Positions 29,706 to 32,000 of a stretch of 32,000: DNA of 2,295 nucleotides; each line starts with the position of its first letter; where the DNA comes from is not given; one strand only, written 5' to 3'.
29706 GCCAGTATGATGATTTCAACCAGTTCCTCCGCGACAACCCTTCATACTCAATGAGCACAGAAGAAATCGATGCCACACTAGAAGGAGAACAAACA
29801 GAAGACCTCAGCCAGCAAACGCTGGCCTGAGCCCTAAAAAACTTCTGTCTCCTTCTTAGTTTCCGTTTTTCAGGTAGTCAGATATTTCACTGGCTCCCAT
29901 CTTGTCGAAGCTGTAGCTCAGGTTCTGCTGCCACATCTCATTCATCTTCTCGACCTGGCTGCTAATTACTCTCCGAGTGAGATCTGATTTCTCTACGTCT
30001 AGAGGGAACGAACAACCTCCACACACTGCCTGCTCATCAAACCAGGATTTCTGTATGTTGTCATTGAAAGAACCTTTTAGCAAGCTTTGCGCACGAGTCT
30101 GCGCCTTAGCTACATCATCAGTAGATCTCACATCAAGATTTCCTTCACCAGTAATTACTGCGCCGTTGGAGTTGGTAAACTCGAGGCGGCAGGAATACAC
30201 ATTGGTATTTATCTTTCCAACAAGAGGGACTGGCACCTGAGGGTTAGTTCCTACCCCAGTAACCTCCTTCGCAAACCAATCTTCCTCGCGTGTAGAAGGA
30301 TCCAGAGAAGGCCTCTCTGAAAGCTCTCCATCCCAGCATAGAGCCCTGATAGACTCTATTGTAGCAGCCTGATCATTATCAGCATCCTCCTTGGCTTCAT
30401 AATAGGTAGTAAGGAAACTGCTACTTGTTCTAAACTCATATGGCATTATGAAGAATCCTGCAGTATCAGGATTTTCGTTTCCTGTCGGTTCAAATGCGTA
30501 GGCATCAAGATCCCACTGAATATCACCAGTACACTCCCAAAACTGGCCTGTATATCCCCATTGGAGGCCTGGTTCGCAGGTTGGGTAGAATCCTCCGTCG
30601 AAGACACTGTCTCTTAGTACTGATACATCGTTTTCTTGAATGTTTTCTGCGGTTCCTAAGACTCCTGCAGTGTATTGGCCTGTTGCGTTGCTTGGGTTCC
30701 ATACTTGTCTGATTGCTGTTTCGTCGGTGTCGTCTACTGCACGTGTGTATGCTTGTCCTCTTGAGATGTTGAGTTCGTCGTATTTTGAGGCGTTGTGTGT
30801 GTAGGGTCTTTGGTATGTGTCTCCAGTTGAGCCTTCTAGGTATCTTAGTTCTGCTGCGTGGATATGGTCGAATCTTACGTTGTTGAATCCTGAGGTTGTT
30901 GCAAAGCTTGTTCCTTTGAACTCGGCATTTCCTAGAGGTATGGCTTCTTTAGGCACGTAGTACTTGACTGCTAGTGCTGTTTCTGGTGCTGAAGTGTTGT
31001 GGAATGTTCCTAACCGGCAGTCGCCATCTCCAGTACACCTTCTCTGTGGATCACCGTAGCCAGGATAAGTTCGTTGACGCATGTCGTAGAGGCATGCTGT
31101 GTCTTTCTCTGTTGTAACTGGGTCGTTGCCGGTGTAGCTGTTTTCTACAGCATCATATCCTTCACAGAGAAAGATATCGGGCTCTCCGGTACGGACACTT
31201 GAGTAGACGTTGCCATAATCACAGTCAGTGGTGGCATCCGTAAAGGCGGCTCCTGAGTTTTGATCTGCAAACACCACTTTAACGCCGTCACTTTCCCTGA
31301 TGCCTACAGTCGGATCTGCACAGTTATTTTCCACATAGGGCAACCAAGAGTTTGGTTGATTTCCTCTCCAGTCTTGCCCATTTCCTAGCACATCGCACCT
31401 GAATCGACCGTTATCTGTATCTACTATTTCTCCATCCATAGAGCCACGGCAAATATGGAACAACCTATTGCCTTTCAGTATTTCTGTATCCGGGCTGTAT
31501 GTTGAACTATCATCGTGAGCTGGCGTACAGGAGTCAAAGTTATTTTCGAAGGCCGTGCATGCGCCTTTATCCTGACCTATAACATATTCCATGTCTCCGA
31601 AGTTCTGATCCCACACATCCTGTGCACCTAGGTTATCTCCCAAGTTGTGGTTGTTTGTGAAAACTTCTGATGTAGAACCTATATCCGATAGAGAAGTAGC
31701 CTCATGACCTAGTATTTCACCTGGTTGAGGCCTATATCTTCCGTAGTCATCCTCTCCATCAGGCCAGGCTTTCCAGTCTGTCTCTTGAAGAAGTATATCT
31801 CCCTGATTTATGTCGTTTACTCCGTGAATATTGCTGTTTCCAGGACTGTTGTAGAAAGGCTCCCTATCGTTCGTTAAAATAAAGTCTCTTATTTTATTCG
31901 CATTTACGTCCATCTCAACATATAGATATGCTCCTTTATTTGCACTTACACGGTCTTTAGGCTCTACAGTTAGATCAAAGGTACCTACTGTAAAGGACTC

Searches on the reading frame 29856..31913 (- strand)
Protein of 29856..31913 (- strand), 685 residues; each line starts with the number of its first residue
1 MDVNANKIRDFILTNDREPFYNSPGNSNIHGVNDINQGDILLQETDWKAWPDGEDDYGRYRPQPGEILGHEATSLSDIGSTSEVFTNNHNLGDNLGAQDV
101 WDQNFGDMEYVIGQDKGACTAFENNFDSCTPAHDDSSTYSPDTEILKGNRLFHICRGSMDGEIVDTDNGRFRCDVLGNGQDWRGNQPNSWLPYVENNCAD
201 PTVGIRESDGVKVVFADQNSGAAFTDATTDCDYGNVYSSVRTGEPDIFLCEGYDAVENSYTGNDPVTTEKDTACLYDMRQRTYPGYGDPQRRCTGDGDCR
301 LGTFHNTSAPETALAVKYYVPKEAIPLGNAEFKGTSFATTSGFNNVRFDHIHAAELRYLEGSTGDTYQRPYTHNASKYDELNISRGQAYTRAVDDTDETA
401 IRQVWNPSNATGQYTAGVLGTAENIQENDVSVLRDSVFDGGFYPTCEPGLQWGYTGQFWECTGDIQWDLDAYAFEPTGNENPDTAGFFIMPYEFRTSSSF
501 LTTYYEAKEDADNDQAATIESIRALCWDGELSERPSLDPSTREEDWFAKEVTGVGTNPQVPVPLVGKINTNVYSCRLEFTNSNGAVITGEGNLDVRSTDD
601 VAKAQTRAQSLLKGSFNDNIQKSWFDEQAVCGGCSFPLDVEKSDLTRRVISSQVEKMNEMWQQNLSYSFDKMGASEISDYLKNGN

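Call 9: find_encoding_contigs(protein=window:29856-31913:-, flank=10000, max_places=6)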
Protein window:29856-31913:- (685 aa): no gene with exactly this product is on record in the collection.

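Call 20: find_related_loci(query=window:29856-31913:-, collection=genome_contigs, flank=10000)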
Query window:29856-31913:- (685 aa) in genome_contigs; peptide patterns used: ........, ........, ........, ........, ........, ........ (x = any residue, [..] = any of these).
31 stretches matched a pattern, but none encodes a relative of the query by tblastn (E <= 1e-3).

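Call 34: find_homologous_proteins(query=window:29856-31913:-, max_evalue=1e-20)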
Query window:29856-31913:- (685 aa): 8 proteins with E <= 1e-20 among 5776 candidates.
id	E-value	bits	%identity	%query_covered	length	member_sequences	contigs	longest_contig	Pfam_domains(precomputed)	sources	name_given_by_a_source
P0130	0.0e+0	1618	100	100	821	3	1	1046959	-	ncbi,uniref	ncbi:hypothetical protein [Candidatus Nanohalovita haloferacivicina]|uniref:hypothetical protein n=1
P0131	0.0e+0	1054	67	100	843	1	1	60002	-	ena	-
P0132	9.9e-268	908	59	100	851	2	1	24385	-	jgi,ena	-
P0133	1.6e-265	901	59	100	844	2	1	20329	-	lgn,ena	-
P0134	2.6e-262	890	58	100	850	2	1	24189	-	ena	-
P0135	6.5e-254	863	56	100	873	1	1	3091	-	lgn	-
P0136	6.9e-241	820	55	100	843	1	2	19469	-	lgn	-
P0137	3.1e-119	417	42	79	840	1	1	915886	-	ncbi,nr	ncbi:hypothetical protein GKQ38_01510 [Candidatus Nanohaloarchaea archaeon]|nr:hypothetical protein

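Call 36: find_encoding_contigs(protein=P0131, flank=10000, max_places=2)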
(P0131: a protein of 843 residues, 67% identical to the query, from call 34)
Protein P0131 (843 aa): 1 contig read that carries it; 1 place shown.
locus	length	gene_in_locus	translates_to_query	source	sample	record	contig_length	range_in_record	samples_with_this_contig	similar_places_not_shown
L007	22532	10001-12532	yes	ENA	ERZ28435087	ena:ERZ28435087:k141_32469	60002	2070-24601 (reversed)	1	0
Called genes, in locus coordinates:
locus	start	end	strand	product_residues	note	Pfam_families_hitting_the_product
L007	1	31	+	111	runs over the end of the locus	PF03874:RNA_pol_Rpb4 (weak)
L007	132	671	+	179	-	PF04919:DUF655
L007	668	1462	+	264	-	PF00398:RrnaAD, PF05219:DREV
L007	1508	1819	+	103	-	-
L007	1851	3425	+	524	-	PF06418:CTP_synth_N, PF00117:GATase, PF07722:Peptidase_C26 (weak)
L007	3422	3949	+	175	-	PF03848:TehB (weak), PF05175:MTS, PF13489:Methyltransf_23, PF13847:Methyltransf_31, PF13649:Methyltransf_25, PF08241:Methyltransf_11, PF08242:Methyltransf_12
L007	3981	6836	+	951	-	-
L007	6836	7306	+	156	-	-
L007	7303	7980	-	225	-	-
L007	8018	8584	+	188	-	PF00588:SpoU_methylase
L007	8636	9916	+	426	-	PF07431:DUF1512, PF23542:DUF1512_C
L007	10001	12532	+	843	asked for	-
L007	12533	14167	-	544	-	-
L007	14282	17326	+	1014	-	-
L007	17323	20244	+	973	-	-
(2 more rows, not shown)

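Call 47: search_protein_families(library=ncbifam, proteins=[window:29856-31913:-], max_evalue=0.01)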
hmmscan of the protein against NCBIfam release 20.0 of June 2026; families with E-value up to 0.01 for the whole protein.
window:29856-31913:- (685 aa): 0 families

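Call 48: search_protein_families(library=pfam, proteins=[window:29856-31913:-], max_evalue=1)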
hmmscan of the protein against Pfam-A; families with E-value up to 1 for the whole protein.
window:29856-31913:- (685 aa): 0 families

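Call 58: find_encoding_contigs(protein=P0130, flank=10000, max_places=2)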
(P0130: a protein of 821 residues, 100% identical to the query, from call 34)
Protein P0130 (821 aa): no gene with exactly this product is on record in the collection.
